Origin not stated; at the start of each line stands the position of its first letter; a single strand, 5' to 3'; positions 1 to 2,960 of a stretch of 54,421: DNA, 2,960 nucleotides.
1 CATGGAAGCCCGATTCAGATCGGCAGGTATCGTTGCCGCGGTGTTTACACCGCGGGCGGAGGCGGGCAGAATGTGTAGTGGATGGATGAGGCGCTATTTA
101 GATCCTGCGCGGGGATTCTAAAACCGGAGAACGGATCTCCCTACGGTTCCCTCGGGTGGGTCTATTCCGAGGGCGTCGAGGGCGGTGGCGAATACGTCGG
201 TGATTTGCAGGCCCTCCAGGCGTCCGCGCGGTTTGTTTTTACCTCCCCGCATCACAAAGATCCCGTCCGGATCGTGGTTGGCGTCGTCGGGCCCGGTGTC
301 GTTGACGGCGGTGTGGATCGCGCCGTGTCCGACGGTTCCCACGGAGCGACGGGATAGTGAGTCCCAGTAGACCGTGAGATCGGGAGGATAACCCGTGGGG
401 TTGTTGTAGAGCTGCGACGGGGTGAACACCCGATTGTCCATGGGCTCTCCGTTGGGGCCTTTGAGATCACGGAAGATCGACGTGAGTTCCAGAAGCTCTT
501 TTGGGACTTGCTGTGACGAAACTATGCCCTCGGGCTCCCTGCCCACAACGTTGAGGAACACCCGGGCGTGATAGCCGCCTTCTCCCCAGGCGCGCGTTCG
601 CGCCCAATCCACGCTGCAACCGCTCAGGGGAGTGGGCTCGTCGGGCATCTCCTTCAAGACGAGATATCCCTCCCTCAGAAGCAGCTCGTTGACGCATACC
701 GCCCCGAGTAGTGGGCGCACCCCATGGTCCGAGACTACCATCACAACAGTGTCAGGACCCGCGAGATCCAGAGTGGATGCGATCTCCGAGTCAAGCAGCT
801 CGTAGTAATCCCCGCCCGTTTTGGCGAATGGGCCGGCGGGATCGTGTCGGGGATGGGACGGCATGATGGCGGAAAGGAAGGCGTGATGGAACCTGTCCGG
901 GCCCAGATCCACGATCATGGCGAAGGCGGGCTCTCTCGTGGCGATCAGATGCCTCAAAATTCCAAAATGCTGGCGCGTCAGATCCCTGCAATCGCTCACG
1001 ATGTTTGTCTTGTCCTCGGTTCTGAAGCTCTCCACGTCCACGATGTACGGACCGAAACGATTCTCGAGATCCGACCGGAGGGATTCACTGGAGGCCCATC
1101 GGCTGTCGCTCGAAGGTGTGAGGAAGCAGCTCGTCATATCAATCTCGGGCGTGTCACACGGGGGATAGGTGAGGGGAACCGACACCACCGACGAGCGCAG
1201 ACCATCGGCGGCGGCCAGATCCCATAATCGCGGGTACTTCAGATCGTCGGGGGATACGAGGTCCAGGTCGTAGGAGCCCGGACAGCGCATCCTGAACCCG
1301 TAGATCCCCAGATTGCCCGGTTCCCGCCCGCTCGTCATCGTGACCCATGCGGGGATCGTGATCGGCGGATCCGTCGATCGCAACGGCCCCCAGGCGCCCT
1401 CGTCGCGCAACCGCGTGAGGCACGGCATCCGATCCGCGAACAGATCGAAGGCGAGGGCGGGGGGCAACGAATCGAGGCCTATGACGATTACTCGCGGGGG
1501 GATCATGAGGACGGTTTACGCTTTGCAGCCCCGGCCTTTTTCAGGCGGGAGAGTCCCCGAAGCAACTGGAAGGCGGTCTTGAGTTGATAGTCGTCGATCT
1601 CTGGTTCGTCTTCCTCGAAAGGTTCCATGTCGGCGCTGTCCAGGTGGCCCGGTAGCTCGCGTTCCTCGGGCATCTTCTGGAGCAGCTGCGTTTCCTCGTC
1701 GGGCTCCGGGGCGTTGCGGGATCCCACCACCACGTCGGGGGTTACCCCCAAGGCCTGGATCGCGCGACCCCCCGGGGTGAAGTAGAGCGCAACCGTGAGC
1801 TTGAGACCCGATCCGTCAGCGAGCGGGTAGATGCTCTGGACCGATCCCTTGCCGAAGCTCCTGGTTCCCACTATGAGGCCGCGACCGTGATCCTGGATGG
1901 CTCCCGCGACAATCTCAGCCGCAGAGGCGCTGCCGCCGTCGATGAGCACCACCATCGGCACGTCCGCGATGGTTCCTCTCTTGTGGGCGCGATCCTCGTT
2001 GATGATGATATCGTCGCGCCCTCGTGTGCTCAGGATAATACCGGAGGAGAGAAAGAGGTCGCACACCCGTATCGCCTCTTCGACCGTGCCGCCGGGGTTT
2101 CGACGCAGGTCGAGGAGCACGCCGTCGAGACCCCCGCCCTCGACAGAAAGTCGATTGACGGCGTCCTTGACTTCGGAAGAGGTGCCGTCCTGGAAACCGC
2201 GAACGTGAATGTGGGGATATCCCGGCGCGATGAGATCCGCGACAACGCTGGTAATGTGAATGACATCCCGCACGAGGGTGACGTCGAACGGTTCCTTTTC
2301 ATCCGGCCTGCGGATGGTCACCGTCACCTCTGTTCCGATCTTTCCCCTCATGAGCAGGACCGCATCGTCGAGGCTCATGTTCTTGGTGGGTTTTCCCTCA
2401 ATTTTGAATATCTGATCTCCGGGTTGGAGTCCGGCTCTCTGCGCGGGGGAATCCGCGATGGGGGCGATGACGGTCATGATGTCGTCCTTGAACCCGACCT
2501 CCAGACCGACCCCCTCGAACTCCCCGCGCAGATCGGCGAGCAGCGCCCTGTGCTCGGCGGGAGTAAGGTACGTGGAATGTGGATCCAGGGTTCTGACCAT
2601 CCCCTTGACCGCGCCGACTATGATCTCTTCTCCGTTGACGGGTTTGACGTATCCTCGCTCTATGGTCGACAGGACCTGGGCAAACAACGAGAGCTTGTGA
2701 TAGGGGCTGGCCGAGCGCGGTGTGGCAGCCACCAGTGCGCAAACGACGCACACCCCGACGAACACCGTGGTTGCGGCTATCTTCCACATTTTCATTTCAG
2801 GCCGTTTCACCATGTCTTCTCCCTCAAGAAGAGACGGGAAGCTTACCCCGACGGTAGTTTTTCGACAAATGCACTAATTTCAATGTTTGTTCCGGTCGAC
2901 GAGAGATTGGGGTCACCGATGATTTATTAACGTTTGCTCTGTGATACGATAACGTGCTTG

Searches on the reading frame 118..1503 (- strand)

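Call 10: search_protein_families(library=pfam, proteins=[window:118-1503:-], max_evalue=0.001)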
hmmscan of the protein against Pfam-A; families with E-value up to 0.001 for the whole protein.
window:118-1503:- (461 aa): 1 family
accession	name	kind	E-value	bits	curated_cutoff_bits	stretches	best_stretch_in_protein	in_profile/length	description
PF01663.27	Phosphodiest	-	1.5e-34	120.6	23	1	5-356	1-289/342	Type I phosphodiesterase / nucleotide pyrophosphatase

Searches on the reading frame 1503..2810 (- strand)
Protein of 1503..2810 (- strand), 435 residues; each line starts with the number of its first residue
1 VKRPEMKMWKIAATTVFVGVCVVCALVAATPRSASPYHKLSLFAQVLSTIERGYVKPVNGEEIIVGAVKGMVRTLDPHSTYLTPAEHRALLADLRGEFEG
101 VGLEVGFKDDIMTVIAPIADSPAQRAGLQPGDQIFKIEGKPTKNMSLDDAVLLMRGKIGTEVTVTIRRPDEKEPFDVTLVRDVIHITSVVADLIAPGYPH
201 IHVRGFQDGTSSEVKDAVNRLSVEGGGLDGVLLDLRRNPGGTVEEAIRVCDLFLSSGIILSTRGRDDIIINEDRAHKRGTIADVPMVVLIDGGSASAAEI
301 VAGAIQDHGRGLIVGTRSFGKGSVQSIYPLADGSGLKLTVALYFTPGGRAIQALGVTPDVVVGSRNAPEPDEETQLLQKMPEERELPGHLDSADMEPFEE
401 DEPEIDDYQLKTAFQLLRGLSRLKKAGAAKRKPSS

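Call 10: search_protein_families(library=pfam, proteins=[window:1503-2810:-], max_evalue=0.001)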
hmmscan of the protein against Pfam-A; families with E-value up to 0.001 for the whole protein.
window:1503-2810:- (435 aa): 5 families
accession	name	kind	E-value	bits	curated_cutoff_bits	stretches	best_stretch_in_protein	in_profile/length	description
PF03572.23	Peptidase_S41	-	6.2e-48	162.9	24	1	201-362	5-165/165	Peptidase family S41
PF17820.7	PDZ_6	-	1.2e-13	51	27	1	114-168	2-54/54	PDZ domain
PF13180.12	PDZ_2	-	2e-11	44.4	27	1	102-179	4-80/80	PDZ domain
PF00595.29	PDZ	-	3.5e-11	43.7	23.2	1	111-167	26-81/81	PDZ domain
PF22694.1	CtpB_N-like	-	1.2e-07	32.6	27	1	37-82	35-81/85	Activating protease CtpB N-terminal domain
